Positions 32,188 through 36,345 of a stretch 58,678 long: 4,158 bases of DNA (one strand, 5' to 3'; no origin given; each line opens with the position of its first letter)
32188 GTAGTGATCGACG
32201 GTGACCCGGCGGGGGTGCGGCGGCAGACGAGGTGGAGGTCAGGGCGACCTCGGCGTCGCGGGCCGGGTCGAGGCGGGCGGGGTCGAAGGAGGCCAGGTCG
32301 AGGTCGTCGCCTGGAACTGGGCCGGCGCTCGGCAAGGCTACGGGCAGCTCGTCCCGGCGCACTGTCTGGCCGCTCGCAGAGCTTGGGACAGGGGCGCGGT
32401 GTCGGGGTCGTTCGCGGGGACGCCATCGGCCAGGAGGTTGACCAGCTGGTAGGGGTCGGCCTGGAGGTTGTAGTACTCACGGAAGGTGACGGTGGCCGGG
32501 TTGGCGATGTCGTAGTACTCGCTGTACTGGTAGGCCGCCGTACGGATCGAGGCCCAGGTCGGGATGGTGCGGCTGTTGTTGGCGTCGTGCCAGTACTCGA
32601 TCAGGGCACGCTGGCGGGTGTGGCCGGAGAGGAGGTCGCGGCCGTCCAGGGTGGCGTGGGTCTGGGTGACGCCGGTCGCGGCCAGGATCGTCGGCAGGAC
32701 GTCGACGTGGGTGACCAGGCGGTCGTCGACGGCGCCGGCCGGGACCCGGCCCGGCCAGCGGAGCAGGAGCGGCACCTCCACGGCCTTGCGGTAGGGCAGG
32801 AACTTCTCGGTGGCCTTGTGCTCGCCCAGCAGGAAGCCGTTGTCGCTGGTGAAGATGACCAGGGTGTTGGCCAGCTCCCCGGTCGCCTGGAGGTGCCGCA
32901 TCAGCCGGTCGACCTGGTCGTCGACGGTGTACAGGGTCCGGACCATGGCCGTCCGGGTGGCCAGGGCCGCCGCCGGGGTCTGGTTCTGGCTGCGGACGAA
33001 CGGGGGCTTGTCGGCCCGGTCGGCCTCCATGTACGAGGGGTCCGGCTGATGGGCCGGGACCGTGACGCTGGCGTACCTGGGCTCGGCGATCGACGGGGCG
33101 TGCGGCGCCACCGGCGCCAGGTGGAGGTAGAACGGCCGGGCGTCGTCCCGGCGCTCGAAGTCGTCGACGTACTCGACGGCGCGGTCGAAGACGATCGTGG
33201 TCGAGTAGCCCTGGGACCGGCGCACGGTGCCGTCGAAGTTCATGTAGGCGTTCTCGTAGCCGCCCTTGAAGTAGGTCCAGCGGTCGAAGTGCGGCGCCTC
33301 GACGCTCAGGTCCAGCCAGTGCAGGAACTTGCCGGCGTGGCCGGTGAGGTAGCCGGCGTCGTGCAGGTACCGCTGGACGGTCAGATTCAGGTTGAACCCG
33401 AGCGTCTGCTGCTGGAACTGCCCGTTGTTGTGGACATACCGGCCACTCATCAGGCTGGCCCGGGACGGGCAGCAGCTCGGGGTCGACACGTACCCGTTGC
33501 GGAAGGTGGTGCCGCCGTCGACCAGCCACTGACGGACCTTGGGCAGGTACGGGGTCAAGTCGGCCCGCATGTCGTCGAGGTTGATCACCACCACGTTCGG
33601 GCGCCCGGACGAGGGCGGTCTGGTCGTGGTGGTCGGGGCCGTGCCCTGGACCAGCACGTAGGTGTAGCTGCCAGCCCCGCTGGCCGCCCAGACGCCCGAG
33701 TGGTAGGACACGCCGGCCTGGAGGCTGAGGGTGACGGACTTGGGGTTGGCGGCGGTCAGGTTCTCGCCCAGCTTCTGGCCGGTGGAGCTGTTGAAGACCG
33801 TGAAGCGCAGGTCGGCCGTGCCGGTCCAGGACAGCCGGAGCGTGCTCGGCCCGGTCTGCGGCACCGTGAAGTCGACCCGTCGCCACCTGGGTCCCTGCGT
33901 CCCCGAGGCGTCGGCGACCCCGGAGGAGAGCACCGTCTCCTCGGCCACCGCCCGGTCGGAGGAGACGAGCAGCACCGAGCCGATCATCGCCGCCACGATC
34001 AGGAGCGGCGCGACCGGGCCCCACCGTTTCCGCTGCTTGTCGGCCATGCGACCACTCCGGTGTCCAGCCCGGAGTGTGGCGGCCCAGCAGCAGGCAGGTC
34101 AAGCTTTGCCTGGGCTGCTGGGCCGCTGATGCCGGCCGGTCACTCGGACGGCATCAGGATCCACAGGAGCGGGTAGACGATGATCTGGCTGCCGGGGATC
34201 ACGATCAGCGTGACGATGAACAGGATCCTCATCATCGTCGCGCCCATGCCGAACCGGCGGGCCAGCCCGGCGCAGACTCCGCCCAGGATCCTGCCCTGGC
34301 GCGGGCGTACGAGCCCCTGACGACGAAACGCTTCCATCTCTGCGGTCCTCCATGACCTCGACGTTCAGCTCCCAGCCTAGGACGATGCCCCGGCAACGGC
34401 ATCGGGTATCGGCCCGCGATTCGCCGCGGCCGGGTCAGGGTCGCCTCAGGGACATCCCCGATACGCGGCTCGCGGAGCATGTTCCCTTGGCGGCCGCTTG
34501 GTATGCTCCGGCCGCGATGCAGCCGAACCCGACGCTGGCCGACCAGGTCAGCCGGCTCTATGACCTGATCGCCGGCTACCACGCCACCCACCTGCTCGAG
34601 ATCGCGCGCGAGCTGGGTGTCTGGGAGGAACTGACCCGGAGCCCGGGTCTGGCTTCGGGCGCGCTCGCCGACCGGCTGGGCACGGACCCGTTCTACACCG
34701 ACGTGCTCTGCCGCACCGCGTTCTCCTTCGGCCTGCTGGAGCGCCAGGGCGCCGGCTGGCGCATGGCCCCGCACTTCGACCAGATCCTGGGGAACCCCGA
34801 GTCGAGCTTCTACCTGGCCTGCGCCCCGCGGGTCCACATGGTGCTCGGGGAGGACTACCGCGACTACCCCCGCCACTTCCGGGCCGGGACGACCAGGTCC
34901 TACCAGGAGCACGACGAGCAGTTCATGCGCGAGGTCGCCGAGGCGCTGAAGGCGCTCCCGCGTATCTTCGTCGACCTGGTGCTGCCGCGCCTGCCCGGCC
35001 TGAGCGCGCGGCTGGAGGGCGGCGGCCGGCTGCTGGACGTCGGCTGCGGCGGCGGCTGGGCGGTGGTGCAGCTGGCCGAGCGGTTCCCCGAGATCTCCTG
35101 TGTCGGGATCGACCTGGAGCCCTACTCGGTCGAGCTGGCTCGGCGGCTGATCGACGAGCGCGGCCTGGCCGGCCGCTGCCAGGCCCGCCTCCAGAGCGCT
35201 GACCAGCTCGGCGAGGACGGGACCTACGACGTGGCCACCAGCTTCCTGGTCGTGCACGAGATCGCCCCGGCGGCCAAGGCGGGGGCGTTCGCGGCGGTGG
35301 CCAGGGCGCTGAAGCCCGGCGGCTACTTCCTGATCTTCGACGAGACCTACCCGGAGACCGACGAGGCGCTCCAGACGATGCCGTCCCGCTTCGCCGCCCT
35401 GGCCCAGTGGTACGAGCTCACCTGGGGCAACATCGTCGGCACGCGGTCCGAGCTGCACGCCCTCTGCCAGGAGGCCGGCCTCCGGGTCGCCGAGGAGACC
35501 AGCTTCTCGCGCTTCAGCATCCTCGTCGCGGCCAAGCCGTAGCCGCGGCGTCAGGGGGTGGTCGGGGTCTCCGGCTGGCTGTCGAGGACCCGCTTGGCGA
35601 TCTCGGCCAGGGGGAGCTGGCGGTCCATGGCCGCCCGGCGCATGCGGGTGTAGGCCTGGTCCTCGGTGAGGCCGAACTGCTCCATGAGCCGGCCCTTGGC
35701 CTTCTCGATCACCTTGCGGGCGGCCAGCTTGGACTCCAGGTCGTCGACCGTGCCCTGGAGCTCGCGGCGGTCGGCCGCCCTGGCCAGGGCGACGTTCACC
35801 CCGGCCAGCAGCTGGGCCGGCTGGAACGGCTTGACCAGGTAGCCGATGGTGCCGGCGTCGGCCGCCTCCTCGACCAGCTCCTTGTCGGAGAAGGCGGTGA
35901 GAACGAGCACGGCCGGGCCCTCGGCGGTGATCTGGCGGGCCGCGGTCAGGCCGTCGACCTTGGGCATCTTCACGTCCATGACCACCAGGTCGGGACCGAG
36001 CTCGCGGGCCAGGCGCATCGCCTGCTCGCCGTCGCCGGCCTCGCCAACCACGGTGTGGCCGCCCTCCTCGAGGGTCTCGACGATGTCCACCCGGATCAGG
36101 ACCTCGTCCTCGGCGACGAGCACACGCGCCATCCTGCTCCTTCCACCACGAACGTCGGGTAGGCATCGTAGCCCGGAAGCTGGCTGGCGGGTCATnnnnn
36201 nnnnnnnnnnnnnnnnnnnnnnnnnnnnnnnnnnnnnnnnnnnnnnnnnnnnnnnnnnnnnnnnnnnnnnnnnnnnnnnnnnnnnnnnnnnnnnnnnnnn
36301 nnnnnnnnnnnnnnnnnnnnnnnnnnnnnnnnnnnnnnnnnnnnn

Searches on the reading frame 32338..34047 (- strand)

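Call 44: search_protein_families(library=pfam, proteins=[window:32338-34047:-], max_evalue=0.001)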
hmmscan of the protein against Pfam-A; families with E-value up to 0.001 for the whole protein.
window:32338-34047:- (569 aa): 3 families
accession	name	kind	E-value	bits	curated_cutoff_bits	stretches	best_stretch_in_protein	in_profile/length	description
PF00884.28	Sulfatase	-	5.3e-47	161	25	1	150-460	1-301/301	Sulfatase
PF16347.10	SGSH_C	-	2.7e-13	50.8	29.3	1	408-541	1-134/154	N-sulphoglucosamine sulphohydrolase, C-terminal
PF01663.27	Phosphodiest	-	0.00029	21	23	0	370-406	186-222/342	Type I phosphodiesterase / nucleotide pyrophosphatase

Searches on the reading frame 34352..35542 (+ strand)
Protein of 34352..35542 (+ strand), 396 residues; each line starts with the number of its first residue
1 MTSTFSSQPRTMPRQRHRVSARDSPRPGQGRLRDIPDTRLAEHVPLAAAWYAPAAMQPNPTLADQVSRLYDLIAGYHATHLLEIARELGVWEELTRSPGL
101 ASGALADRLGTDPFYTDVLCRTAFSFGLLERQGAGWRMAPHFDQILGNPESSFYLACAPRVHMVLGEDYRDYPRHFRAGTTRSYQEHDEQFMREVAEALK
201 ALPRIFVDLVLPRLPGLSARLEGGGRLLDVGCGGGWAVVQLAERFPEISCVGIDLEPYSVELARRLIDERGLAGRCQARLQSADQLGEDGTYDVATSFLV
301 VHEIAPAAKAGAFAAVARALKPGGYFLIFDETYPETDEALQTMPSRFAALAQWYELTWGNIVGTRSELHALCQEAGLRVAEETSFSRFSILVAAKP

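Call 44: search_protein_families(library=pfam, proteins=[window:34352-35542:+], max_evalue=0.001)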
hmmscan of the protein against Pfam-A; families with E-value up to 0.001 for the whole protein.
window:34352-35542:+ (396 aa): 10 families
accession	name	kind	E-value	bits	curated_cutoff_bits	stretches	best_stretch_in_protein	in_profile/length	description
PF13649.12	Methyltransf_25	-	9.7e-18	65.1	27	1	228-324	2-97/97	Methyltransferase domain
PF08241.18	Methyltransf_11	-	2.2e-16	60.7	21.2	1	228-328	1-95/95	Methyltransferase domain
PF13847.12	Methyltransf_31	-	5.4e-16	59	27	1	223-374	3-143/145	Methyltransferase domain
PF13489.12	Methyltransf_23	-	7.1e-16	58.8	27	1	215-381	14-163/164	Methyltransferase domain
PF08242.18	Methyltransf_12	-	5.8e-14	53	30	1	228-326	1-98/98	Methyltransferase domain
PF02353.26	CMAS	-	1.9e-10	41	27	1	219-347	58-184/273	Mycolic acid cyclopropane synthetase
PF05175.20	MTS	-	6e-07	29.7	23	1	224-342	32-152/170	Methyltransferase small domain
PF08100.18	Dimerisation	-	7.3e-07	29.4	25.6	1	66-135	6-76/93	O-methyltransferase dimerisation domain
PF00891.24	Methyltransf_2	-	3.3e-06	27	22.3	1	172-337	17-173/210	O-methyltransferase domain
PF02390.23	Methyltransf_4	-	4e-06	26.9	24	1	227-270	5-48/173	Putative methyltransferase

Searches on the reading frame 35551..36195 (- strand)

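Call 44: search_protein_families(library=pfam, proteins=[window:35551-36195:-], max_evalue=0.001)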
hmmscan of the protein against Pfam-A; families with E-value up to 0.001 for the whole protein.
window:35551-36195:- (214 aa): 2 families
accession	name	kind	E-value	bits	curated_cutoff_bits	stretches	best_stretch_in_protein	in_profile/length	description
PF00072.30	Response_reg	-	3.5e-26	92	30.2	1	25-133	1-110/111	Response regulator receiver domain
PF03861.19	ANTAR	-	1.7e-20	72.9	27.3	1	152-204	2-54/54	ANTAR domain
